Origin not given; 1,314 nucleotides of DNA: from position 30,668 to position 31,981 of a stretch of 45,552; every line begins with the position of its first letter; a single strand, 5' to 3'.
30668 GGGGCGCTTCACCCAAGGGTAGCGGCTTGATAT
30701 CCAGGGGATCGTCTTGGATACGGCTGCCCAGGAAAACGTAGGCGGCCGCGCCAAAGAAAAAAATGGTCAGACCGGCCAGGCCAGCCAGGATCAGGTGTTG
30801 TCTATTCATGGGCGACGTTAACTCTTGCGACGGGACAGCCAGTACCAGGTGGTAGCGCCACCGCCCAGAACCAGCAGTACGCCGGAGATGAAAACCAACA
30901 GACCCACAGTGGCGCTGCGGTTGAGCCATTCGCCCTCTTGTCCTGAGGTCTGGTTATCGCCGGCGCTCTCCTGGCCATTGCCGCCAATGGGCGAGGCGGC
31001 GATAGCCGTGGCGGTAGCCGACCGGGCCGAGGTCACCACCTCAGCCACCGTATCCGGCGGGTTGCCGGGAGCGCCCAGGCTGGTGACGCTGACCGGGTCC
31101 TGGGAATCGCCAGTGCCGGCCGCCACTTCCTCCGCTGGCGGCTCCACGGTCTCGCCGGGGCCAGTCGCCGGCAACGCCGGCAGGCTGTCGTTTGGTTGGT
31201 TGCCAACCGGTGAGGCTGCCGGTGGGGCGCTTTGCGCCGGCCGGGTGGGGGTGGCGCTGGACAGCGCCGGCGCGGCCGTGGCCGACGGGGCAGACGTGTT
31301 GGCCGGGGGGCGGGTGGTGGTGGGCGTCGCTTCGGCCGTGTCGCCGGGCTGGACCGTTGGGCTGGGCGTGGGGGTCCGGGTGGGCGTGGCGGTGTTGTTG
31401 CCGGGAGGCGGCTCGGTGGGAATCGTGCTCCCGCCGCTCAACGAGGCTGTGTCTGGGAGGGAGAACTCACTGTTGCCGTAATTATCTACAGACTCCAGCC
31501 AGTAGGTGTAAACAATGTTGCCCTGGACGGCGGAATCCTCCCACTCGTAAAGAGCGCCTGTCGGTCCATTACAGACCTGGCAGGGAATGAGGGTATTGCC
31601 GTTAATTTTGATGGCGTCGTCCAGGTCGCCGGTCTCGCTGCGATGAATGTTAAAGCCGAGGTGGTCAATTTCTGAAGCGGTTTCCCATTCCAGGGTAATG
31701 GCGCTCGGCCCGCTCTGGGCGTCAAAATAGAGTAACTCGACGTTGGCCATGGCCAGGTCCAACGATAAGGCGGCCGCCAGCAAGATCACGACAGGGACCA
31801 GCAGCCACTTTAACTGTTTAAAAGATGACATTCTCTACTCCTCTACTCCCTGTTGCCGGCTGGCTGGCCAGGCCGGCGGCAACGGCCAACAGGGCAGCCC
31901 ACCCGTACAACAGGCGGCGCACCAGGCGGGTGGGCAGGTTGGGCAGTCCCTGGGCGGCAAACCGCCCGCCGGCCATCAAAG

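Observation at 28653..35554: Operon of two C25 (gingipain-family) peptidases, an S24/S26-fold peptidase and an FN3-like protein ending in a TM helix plus basic tail: possible sortase-like surface-processing module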

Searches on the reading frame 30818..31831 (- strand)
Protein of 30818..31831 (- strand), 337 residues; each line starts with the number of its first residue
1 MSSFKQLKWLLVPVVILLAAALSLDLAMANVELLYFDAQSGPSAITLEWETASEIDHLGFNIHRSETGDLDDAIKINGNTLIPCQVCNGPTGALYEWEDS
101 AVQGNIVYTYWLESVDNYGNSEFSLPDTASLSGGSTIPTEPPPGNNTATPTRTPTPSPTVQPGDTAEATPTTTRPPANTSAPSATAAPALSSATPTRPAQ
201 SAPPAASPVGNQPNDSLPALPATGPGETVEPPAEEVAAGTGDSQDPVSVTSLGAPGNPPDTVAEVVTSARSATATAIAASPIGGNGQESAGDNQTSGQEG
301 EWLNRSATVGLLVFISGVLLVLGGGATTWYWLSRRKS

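Call 3: search_protein_families(library=pfam, proteins=[window:30818-31831:-], max_evalue=0.01)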
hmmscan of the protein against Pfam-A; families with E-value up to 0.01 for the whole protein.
window:30818-31831:- (337 aa): 0 families

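Call 4: search_protein_families(library=ncbifam, proteins=[window:30818-31831:-], max_evalue=0.01)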
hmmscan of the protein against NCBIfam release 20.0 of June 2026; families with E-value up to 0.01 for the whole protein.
window:30818-31831:- (337 aa): 0 families

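Call 9: find_encoding_contigs(protein=window:30818-31831:-, flank=10000, max_places=6)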
Protein window:30818-31831:- (337 aa): 9 contigs read that carry it; 6 places shown.
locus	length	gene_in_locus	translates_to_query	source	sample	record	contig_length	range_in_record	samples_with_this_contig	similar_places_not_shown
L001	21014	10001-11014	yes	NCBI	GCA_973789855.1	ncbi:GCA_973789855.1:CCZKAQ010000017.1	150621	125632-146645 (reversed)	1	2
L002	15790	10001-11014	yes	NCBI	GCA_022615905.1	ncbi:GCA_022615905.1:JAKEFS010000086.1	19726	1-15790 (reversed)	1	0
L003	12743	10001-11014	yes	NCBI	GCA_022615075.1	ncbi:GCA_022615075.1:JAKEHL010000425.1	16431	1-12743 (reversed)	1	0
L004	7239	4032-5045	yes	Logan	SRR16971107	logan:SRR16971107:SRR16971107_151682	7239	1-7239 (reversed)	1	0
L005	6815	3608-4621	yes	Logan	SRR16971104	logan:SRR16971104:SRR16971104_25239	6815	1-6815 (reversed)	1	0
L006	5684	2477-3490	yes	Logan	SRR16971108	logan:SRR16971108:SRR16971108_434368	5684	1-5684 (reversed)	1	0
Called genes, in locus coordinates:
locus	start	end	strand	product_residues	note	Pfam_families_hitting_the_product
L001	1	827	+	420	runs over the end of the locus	PF01018:GTP1_OBG, PF01926:MMR_HSR1, PF02421:FeoB_N, PF09269:DUF1967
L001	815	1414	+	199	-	PF01467:CTP_transf_like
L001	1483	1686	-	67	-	-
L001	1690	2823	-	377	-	PF13692:Glyco_trans_1_4, PF13524:Glyco_trans_1_2 (faint), PF00534:Glycos_transf_1 (weak)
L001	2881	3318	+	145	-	-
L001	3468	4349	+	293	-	PF27840:ScmC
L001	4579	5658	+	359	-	PF04055:Radical_SAM, PF13186:SPASM (weak)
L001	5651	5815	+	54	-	-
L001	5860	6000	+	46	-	-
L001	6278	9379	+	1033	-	PF08126:Propeptide_C25, PF01364:Peptidase_C25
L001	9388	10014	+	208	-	PF00717:Peptidase_S24 (weak)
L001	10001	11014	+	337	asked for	-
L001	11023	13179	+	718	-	PF01364:Peptidase_C25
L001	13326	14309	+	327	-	PF02899:Phage_int_SAM_1, PF13495:Phage_int_SAM_4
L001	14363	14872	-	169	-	PF20660:DUF6812 (weak)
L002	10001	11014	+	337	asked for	-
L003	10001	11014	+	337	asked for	-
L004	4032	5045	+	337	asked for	-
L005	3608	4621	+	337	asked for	-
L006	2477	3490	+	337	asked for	-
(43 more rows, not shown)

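Call 10: find_homologous_proteins(query=window:30818-31831:-)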
Query window:30818-31831:- (337 aa): 19 proteins with E <= 0.001 among 8000 candidates.
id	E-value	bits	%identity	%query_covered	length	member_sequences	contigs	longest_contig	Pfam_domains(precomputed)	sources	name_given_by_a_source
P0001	1.0e-214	730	100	100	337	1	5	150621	-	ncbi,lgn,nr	ncbi:MAG: hypothetical protein L0332_31370 [Chloroflexi bacterium]|nr:hypothetical protein [Chlorofl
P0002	2.3e-46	177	40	89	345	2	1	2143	-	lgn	-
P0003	1.2e-44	171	38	99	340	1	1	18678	-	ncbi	ncbi:MAG: hypothetical protein WAM60_19825 [Candidatus Promineifilaceae bacterium]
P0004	2.7e-15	75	30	71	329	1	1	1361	-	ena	-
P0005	3.8e-14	71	38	42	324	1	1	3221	-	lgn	-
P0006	1.9e-13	69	33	15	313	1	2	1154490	-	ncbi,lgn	-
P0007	2.4e-12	65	39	33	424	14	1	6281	-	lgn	-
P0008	8.3e-11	60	37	47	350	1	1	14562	-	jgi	jgi:hypothetical protein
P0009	2.1e-10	59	30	59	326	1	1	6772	-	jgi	jgi:hypothetical protein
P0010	2.1e-10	59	32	91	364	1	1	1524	-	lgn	-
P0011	9.4e-10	56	39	30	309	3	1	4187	-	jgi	jgi:hypothetical protein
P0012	2.7e-9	55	35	39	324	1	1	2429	-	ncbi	-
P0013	7.2e-9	54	36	26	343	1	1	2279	-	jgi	jgi:hypothetical protein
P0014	1.1e-8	53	40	28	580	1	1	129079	PF18962.8,PF07581.18,PF13860.13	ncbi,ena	-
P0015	1.2e-7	50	32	44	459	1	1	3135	PF00717.29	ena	-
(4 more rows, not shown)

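Call 12: find_encoding_contigs(protein=P0003, flank=10000, max_places=2)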
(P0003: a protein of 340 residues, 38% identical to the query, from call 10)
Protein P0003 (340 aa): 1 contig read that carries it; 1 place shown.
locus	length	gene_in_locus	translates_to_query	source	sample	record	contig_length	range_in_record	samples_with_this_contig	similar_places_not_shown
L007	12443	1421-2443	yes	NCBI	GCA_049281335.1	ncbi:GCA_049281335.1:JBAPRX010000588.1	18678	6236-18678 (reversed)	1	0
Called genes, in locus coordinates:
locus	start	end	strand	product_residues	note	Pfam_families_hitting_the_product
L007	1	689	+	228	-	PF01364:Peptidase_C25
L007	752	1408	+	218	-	-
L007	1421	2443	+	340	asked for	-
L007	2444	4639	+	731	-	PF01364:Peptidase_C25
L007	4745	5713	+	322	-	PF02899:Phage_int_SAM_1 (weak), PF13495:Phage_int_SAM_4 (weak)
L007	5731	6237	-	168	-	PF20660:DUF6812 (weak)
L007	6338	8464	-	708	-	PF00069:Pkinase, PF07714:PK_Tyr_Ser-Thr, PF03109:ABC1 (weak), PF16158:N_BRCA1_IG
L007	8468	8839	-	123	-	-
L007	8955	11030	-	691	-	PF07676:PD40 (faint), PF26549:Tricorn_N (faint), PF26550:Tricorn_2nd (faint)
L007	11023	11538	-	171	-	PF04542:Sigma70_r2, PF08281:Sigma70_r4_2, PF04545:Sigma70_r4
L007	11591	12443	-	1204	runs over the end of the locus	PF17757:UvrB_inter, PF02559:CarD_TRCF_RID, PF04851:ResIII, PF00270:DEAD, PF00271:Helicase_C, PF03461:TRCF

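Call 13: find_encoding_contigs(protein=P0006, flank=10000, max_places=2)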
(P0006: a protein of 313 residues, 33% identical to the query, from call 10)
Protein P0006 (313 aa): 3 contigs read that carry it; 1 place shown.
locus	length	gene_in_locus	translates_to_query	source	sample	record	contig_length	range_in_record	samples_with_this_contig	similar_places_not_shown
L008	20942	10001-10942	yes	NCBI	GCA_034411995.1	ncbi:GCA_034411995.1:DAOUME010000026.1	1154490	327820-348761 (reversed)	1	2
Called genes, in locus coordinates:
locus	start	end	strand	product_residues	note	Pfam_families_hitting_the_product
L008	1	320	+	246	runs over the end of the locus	PF00037:Fer4 (weak), PF12837:Fer4_6 (faint), PF12838:Fer4_7 (weak), PF13237:Fer4_10 (weak)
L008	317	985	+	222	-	-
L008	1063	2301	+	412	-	PF00155:Aminotran_1_2 (faint), PF00266:Aminotran_5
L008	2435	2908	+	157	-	PF08821:CGGC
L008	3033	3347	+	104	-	PF01042:Ribonuc_L-PSP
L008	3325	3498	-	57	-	-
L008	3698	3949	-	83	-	PF00872:Transposase_mut (weak)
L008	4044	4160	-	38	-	-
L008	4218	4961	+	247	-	PF00037:Fer4, PF12797:Fer4_2 (faint), PF12837:Fer4_6 (faint), PF12838:Fer4_7, PF13187:Fer4_9 (weak), PF13237:Fer4_10 (faint), PF13484:Fer4_16 (faint), PF14697:Fer4_21 (weak)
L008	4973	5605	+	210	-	-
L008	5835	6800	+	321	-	PF00248:Aldo_ket_red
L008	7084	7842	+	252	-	PF00106:adh_short, PF08659:KR, PF13561:adh_short_C2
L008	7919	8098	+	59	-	-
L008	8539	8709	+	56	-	PF05853:BKACE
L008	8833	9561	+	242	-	-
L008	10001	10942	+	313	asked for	-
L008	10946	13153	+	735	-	PF01364:Peptidase_C25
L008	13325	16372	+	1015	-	PF08126:Propeptide_C25, PF01364:Peptidase_C25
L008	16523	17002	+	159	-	-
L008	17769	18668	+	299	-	-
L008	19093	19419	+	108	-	PF05402:PqqD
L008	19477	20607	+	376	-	PF04055:Radical_SAM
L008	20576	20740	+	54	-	-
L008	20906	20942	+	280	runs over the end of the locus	PF27840:ScmC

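Call 14: find_encoding_contigs(protein=P0008, flank=10000, max_places=2)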
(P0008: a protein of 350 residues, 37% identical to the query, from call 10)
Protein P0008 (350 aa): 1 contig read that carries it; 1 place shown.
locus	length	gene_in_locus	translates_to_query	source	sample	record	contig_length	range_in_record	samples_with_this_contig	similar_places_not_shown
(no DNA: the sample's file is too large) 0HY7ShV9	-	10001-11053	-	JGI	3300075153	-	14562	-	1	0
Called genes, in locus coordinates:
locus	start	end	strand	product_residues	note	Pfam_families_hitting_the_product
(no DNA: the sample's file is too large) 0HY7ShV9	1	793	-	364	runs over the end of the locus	PF04055:Radical_SAM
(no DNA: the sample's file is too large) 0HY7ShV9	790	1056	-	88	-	PF05402:PqqD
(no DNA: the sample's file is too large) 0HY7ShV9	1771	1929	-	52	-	-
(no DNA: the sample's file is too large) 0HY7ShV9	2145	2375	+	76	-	-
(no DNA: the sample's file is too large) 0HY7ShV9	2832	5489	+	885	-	PF01364:Peptidase_C25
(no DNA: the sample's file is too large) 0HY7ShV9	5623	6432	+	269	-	-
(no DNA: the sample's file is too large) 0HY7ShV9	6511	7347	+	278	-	PF24517:CBM96 (weak)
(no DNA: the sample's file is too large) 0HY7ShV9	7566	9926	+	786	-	PF01364:Peptidase_C25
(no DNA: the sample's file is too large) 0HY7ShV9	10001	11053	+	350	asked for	-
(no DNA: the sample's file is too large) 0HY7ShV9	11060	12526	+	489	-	?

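Call 78: search_protein_families(library=ncbifam, proteins=[P0007, L008:16523-16999:+, L008:17769-18665:+, L008:8833-9558:+], max_evalue=0.01)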
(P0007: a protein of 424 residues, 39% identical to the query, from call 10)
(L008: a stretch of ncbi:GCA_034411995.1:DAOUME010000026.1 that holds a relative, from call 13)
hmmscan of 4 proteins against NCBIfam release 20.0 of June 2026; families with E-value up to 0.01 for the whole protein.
P0007 (424 aa): 2 families
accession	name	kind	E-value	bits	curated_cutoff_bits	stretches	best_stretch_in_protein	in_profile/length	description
NF038125.1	PEP_CTERM_THxN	subfamily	1e-14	54.7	85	1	46-294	37-220/246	THxN family PEP-CTERM protein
NF038131.1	choice_anch_K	domain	1.8e-10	41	30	1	54-259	2-151/169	choice-of-anchor K domain-containing protein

L008:16523-16999:+ (159 aa): 0 families

L008:17769-18665:+ (299 aa): 0 families

L008:8833-9558:+ (242 aa): 0 families
